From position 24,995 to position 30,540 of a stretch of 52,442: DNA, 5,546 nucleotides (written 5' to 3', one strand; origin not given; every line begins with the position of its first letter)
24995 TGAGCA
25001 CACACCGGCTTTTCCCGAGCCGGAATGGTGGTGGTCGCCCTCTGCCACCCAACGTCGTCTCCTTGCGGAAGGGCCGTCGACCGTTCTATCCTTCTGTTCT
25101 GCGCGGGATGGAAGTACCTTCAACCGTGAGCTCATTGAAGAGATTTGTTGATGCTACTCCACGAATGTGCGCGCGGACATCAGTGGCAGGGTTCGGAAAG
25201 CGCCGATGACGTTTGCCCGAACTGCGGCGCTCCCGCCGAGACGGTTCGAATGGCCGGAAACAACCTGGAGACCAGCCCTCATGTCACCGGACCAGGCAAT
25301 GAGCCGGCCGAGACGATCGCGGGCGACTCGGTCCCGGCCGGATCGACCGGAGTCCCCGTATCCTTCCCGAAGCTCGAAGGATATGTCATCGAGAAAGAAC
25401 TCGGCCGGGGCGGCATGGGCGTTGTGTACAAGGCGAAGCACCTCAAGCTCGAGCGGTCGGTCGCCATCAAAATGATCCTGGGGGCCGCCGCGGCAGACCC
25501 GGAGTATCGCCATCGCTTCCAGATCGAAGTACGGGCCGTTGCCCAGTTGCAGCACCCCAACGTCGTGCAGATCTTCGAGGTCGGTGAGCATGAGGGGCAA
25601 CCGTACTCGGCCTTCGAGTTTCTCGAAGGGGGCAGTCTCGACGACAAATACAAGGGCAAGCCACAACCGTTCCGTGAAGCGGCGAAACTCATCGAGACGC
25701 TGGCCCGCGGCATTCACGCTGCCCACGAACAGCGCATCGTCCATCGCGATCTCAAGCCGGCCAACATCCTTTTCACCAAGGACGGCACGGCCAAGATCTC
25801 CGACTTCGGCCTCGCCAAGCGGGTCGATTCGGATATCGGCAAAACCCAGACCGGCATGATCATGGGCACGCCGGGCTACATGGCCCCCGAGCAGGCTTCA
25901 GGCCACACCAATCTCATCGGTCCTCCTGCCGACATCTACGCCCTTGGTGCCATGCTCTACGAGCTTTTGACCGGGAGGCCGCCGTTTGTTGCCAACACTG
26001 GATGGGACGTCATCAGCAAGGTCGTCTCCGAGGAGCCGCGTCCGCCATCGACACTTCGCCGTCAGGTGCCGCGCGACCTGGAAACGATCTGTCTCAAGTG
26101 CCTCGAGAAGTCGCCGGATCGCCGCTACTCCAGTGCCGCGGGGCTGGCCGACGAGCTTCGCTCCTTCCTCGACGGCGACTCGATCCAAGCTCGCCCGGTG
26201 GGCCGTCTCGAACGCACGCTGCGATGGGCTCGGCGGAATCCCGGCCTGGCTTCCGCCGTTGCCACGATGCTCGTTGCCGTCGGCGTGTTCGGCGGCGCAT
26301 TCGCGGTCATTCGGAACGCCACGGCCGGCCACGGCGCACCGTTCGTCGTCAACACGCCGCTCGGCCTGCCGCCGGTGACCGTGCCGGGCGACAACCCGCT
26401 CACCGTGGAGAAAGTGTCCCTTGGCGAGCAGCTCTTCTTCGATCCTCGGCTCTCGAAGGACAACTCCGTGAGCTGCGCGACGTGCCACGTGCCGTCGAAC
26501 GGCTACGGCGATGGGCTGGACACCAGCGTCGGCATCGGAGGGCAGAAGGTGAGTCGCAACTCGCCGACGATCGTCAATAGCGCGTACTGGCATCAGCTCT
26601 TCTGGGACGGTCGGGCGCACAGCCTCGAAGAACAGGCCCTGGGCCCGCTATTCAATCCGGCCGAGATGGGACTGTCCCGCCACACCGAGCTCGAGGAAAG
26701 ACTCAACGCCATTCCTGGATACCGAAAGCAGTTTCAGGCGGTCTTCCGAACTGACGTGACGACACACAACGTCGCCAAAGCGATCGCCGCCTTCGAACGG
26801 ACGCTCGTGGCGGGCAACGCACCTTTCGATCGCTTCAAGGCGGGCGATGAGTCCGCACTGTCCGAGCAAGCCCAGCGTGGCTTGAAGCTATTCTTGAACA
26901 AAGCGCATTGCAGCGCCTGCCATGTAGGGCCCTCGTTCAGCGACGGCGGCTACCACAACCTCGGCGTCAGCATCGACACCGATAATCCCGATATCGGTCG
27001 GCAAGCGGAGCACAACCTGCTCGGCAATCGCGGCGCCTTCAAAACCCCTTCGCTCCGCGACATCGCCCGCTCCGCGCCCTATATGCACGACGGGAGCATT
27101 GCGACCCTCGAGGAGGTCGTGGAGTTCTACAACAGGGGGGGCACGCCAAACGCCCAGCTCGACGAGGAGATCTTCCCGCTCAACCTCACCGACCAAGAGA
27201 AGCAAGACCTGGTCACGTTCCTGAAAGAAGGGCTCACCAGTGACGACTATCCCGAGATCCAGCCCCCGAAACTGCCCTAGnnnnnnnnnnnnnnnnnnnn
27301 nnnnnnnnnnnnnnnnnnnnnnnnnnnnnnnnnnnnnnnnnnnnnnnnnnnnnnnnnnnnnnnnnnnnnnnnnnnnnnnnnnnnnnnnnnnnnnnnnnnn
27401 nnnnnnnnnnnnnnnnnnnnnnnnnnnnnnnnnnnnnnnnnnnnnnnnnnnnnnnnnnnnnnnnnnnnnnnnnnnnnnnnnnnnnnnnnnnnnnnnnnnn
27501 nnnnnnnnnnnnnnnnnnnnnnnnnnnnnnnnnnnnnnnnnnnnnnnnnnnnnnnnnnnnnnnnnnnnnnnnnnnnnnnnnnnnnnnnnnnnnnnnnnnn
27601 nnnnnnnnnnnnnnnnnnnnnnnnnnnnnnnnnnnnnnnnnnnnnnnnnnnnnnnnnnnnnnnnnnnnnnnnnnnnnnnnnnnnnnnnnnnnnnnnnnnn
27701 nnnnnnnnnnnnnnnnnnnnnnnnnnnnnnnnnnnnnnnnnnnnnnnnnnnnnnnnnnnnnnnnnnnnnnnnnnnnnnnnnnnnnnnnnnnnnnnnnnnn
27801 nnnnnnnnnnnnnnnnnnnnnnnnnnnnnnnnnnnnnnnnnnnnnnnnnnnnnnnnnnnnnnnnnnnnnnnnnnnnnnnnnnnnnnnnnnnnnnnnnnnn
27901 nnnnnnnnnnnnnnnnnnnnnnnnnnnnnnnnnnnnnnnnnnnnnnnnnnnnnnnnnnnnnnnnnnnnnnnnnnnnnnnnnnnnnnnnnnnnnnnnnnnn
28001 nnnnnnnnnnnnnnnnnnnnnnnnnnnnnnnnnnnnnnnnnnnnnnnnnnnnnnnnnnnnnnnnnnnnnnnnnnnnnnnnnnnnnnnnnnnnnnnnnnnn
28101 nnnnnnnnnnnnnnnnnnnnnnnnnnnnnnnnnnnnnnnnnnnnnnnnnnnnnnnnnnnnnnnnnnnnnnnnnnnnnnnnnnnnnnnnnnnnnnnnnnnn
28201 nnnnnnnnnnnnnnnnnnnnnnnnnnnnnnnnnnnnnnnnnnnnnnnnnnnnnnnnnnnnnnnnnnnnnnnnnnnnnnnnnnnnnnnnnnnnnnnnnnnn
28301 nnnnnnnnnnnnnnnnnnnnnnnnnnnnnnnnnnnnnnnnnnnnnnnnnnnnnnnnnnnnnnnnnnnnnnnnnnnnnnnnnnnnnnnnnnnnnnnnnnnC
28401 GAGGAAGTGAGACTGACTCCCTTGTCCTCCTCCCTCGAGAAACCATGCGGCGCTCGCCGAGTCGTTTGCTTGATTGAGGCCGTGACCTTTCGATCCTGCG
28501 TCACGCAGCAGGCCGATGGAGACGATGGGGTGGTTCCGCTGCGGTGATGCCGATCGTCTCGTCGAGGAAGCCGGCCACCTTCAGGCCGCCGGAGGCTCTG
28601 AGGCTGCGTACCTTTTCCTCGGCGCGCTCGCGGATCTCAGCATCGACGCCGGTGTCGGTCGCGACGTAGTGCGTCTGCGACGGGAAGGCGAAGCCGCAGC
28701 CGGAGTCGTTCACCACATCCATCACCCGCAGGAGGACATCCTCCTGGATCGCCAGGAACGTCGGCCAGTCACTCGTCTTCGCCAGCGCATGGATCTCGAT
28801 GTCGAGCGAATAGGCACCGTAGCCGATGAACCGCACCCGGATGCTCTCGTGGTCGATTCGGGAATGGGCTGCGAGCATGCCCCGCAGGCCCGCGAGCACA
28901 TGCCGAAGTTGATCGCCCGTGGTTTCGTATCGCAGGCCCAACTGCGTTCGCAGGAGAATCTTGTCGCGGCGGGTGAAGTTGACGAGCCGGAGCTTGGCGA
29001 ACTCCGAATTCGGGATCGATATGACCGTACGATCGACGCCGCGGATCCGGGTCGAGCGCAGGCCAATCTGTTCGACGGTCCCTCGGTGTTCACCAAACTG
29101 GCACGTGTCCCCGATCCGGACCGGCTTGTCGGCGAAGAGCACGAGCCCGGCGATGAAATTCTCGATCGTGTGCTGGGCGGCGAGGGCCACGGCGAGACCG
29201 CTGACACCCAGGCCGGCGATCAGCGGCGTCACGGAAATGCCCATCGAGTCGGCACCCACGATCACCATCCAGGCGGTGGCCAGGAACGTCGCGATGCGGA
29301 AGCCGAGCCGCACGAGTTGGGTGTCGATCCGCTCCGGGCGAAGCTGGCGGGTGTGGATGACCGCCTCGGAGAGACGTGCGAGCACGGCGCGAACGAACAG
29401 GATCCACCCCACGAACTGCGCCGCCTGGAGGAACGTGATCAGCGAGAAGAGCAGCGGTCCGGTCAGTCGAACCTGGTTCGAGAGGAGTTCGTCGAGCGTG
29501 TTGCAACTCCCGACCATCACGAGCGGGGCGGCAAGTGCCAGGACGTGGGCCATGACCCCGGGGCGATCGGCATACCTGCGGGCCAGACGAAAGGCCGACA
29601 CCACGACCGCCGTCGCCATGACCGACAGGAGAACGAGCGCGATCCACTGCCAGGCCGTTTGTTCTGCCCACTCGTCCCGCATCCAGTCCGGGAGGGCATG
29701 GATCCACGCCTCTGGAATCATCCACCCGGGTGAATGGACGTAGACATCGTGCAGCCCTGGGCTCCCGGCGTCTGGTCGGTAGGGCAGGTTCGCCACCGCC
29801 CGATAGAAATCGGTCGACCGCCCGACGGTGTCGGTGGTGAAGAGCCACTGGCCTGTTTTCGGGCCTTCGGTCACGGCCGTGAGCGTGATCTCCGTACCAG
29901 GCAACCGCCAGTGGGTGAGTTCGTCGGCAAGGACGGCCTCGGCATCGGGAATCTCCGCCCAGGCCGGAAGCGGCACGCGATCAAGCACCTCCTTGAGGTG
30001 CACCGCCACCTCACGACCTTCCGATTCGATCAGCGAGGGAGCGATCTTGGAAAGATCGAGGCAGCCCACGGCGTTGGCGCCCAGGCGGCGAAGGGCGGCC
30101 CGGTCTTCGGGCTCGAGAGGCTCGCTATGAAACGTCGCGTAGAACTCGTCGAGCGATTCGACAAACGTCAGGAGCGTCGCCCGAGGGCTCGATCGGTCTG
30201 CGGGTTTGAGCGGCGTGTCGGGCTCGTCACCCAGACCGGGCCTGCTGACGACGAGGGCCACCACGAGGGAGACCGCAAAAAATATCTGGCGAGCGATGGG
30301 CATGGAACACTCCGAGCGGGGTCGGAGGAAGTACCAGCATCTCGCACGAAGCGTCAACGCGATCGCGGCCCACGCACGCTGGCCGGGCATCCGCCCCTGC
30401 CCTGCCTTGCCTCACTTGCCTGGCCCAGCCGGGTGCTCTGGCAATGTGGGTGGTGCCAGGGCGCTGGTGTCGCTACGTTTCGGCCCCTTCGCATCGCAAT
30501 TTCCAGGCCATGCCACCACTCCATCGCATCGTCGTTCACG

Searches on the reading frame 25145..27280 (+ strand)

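Call 10: search_protein_families(library=pfam, proteins=[window:25145-27280:+], max_evalue=0.00001)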
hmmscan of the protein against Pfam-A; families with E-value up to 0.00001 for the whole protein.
window:25145-27280:+ (711 aa): 4 families
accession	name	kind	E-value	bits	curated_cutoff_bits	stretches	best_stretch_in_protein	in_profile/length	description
PF03150.19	CCP_MauG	-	2.6e-59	200.6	25.6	1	422-569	2-148/149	Di-haem cytochrome c peroxidase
PF00069.31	Pkinase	-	1.7e-53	182.2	31.7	1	80-332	1-256/263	Protein kinase domain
PF07714.23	PK_Tyr_Ser-Thr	-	1.8e-36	126.2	23.1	1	82-329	3-250/258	Protein tyrosine and serine/threonine kinase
PF01636.29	APH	-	1.8e-07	31.6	23.2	0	121-188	36-106/239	Phosphotransferase enzyme family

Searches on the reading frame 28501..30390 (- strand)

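Call 10: search_protein_families(library=pfam, proteins=[window:28501-30390:-], max_evalue=0.00001)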
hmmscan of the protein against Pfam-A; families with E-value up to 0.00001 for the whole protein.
window:28501-30390:- (629 aa): 3 families
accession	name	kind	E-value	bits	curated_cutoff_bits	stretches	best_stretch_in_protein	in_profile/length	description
PF00924.24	MS_channel_2nd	-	1.2e-20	73.8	20.2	1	408-474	2-68/68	Mechanosensitive ion channel, beta-domain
PF21082.3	MS_channel_3rd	-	8.4e-07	29.8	21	1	482-564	3-85/88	Mechanosensitive ion channel MscS, C-terminal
PF24956.1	Msl2-3_C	-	9.9e-06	26.1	29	0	492-560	14-86/87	Mechanosensitive ion channel protein 2/3 C-terminal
